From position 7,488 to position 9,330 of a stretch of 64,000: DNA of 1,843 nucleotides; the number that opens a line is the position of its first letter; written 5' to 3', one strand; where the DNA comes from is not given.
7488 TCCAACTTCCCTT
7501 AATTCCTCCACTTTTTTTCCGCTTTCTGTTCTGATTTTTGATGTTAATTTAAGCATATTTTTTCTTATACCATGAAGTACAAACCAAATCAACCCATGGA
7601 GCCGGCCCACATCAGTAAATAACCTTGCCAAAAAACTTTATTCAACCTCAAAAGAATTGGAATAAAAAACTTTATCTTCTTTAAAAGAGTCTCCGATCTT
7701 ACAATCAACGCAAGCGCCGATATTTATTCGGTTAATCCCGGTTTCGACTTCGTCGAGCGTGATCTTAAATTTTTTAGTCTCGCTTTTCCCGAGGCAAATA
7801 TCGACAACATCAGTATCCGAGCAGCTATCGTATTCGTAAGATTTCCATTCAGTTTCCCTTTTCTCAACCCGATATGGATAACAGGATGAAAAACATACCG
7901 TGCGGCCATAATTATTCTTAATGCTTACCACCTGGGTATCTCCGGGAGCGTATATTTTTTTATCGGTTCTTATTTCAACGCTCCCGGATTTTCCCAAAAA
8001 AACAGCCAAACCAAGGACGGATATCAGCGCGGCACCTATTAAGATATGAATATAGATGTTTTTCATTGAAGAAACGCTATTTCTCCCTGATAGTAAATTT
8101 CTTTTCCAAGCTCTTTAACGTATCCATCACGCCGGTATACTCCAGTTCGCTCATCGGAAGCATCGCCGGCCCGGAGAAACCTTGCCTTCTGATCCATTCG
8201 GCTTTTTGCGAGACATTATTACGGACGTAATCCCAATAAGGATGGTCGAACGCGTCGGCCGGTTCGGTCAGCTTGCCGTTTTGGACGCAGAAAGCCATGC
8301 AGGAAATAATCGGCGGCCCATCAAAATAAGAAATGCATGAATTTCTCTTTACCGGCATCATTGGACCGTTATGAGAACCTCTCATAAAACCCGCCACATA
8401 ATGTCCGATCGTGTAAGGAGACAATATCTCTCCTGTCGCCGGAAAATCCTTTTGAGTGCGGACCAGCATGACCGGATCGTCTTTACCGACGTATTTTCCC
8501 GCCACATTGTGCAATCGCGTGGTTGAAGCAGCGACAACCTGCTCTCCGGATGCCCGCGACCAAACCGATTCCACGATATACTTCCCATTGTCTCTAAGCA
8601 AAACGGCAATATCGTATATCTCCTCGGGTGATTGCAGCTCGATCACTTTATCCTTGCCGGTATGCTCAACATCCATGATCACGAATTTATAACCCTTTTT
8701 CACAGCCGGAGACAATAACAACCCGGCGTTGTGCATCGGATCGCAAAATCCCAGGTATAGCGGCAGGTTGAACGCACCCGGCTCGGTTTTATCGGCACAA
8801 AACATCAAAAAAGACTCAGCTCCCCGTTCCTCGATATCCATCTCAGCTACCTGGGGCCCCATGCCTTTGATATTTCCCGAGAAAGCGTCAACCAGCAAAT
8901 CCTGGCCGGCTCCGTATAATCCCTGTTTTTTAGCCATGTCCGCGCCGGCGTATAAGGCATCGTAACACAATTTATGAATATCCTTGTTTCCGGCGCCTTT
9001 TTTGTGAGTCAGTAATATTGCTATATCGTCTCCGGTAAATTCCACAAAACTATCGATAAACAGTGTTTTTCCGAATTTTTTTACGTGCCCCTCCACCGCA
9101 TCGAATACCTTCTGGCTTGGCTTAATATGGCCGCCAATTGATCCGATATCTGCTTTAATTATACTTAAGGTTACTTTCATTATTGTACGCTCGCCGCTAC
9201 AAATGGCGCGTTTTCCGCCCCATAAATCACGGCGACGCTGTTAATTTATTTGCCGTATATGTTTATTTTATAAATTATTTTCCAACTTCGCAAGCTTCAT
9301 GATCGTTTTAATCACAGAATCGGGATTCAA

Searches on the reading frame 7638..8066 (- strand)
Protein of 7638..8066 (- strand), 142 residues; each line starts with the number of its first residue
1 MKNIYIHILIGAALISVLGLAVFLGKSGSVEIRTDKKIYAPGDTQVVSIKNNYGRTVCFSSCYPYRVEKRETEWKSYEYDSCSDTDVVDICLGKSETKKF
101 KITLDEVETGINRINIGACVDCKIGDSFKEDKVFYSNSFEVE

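Call 83: search_protein_families(library=pfam, proteins=[window:7638-8066:-], max_evalue=0.001)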
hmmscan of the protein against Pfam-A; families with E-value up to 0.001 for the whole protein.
window:7638-8066:- (142 aa): 1 family
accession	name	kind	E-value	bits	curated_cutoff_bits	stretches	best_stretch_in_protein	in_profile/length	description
PF20251.4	Big_14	-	6.1e-05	23.4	27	1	29-114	4-90/104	Bacterial Ig-like domain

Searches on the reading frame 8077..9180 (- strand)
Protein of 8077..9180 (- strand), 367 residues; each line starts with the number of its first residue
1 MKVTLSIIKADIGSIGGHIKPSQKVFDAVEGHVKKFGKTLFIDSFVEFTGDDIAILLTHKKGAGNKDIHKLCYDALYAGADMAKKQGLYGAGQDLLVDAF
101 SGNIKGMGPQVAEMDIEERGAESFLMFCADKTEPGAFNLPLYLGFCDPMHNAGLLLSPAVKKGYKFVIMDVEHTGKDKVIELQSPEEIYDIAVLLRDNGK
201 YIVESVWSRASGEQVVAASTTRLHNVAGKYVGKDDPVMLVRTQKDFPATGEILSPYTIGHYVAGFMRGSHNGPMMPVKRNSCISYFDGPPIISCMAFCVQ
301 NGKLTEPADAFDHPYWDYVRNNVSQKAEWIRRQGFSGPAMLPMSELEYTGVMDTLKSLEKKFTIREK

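Call 43: search_protein_families(library=pfam, proteins=[window:8077-9180:-], max_evalue=0.001)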
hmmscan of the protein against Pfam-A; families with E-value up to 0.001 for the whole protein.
window:8077-9180:- (367 aa): 1 family
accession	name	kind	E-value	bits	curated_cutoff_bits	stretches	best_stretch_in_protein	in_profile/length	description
PF01950.21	FBPase_3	-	6e-157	522.9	25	1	2-362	1-360/361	Fructose-1,6-bisphosphatase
